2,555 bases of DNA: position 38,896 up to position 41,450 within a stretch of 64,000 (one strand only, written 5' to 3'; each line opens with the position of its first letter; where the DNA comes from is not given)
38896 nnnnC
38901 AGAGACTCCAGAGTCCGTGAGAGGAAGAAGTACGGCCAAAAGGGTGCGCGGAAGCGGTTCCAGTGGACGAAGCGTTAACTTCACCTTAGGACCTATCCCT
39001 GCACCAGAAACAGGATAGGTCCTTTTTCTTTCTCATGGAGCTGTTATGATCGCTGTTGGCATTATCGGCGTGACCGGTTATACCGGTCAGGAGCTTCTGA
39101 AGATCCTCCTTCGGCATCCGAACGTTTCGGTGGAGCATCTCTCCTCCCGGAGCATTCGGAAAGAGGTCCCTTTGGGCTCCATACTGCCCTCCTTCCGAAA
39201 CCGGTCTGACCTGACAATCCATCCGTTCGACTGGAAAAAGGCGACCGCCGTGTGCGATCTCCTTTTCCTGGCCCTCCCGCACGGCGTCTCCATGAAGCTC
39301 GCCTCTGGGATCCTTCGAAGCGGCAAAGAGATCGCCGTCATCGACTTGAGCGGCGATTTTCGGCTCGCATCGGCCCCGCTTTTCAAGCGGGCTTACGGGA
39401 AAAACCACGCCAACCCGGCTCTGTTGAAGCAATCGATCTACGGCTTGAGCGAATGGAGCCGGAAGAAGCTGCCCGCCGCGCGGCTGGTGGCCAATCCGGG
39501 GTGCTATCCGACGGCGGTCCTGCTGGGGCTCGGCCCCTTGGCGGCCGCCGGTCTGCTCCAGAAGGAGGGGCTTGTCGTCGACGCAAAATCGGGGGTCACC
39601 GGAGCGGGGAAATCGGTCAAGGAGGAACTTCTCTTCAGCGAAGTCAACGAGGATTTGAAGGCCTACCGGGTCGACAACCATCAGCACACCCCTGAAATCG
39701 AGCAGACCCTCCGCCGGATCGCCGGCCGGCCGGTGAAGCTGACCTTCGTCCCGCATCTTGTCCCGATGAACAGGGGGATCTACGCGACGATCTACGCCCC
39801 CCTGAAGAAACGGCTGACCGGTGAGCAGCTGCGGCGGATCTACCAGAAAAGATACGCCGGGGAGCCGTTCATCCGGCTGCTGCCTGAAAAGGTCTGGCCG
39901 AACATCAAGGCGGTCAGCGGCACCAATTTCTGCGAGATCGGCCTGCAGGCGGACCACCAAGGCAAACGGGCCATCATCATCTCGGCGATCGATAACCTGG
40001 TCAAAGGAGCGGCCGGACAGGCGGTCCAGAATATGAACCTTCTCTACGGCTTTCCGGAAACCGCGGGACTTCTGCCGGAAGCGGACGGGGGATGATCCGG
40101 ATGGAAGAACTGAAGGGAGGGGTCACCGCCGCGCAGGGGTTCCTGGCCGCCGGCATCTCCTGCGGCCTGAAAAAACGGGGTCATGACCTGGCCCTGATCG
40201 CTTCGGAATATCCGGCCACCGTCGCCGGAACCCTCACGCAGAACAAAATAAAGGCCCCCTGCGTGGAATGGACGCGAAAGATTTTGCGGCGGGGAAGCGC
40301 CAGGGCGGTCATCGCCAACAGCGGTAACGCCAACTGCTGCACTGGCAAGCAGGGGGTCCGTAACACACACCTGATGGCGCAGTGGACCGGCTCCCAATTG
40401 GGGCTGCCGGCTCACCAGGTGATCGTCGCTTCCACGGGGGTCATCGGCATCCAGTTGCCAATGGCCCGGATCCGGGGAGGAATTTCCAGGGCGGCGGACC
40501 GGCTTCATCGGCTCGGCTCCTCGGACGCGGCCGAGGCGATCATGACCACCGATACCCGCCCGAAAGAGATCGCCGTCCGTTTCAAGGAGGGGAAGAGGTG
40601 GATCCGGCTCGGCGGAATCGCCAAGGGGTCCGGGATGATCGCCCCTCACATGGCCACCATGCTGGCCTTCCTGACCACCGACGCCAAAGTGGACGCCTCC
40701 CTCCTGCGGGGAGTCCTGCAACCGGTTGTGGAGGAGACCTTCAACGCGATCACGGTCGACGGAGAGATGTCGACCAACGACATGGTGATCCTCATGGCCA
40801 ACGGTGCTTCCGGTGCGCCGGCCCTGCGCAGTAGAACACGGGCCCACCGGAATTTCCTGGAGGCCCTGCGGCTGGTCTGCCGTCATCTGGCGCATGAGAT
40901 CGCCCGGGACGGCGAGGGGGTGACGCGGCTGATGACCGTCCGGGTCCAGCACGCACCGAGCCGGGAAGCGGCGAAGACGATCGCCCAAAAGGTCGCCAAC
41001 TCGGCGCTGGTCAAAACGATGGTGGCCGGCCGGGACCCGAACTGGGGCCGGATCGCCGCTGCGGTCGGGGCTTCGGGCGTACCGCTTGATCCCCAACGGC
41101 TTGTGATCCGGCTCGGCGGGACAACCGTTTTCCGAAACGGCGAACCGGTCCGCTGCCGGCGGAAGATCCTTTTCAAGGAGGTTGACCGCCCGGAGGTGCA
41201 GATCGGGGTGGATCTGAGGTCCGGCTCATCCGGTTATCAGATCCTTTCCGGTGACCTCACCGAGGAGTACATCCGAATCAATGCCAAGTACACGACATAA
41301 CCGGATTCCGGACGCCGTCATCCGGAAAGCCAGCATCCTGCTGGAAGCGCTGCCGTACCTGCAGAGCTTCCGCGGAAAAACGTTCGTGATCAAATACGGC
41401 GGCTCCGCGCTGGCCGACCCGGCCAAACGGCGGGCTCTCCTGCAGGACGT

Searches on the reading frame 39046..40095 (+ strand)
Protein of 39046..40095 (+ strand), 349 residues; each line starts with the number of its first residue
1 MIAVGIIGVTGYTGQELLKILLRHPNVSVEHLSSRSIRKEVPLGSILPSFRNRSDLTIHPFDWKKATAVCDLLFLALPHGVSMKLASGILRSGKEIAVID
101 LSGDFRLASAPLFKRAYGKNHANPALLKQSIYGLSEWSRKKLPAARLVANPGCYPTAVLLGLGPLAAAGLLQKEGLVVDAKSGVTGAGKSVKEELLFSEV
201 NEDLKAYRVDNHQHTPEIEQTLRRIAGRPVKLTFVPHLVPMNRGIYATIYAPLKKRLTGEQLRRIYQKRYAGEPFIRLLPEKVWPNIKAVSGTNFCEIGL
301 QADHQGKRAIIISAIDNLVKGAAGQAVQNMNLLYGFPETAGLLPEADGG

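Call 67: search_protein_families(library=pfam, proteins=[window:39046-40095:+], max_evalue=0.00001)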
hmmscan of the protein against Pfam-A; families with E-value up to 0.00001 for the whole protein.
window:39046-40095:+ (349 aa): 3 families
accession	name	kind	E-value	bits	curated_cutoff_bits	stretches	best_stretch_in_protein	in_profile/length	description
PF22698.1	Semialdhyde_dhC_1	-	4.3e-65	219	27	1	153-317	1-165/165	Semialdehyde dehydrogenase, dimerisation domain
PF02774.23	Semialdhyde_dhC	-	6e-26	92.2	26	1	162-320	1-184/184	Semialdehyde dehydrogenase, dimerisation domain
PF01118.30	Semialdhyde_dh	-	8.9e-26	91.1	26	1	4-142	2-118/121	Semialdehyde dehydrogenase, NAD binding domain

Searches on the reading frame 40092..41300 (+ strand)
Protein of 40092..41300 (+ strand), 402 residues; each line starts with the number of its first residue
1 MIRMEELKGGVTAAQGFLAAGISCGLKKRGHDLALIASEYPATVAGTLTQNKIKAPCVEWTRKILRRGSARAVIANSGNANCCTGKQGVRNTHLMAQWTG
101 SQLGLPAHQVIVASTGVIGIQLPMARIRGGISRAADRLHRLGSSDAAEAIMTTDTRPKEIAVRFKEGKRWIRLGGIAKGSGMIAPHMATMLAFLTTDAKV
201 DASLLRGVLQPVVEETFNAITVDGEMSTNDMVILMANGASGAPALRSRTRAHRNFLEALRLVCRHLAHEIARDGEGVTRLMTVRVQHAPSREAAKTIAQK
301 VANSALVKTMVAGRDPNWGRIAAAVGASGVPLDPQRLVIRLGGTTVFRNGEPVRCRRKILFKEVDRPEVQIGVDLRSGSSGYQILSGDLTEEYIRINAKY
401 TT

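Call 67: search_protein_families(library=pfam, proteins=[window:40092-41300:+], max_evalue=0.00001)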
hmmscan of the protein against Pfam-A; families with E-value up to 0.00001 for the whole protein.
window:40092-41300:+ (402 aa): 1 family
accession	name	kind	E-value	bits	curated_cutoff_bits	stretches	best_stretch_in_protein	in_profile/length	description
PF01960.23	ArgJ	-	1.6e-141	471.9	32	1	19-402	2-377/377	ArgJ family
